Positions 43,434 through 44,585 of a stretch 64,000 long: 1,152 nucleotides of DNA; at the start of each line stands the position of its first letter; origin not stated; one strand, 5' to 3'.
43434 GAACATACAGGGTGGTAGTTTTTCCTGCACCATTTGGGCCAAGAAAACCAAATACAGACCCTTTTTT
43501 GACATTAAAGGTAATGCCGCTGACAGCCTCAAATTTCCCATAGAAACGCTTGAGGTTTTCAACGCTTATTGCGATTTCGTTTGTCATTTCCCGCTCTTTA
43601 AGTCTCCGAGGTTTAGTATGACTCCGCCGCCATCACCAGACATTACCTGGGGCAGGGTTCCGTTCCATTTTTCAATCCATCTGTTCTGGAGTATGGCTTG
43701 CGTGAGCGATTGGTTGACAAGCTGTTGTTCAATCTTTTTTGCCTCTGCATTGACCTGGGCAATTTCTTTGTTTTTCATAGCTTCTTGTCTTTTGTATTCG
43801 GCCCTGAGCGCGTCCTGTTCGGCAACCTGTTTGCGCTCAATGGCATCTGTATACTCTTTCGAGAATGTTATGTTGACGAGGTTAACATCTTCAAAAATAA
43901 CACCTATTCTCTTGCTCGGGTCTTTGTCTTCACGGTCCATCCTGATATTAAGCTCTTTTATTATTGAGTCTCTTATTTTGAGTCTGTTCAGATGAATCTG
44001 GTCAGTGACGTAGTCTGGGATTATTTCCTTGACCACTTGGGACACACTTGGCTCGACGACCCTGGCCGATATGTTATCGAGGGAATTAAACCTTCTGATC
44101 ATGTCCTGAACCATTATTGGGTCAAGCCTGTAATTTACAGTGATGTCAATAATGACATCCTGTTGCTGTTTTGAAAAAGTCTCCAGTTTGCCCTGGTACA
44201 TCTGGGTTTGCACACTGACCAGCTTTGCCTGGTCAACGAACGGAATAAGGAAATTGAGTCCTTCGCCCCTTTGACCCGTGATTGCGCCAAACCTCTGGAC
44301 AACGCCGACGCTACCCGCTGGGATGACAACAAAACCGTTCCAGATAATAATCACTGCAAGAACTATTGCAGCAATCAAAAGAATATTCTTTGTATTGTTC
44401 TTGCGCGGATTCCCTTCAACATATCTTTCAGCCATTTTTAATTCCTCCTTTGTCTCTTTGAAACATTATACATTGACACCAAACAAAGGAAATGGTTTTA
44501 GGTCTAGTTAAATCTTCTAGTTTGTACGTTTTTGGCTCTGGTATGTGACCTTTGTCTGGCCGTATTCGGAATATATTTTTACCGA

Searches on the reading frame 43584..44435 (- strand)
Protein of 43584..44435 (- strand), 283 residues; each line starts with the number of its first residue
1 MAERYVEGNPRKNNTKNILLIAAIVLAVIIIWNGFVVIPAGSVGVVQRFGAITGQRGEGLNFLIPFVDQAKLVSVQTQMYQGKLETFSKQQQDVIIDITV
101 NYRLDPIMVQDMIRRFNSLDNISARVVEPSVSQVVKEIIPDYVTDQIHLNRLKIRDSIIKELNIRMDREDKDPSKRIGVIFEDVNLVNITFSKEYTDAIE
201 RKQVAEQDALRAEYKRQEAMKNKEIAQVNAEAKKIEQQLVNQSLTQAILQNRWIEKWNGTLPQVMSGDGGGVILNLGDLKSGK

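Call 42: search_protein_families(library=pfam, proteins=[window:43584-44435:-])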
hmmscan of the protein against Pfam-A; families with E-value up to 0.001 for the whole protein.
window:43584-44435:- (283 aa): 1 family
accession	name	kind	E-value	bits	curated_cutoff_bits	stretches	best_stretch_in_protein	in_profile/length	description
PF01145.31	Band_7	-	3e-27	96.2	23.6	1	37-219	2-174/176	SPFH domain / Band 7 family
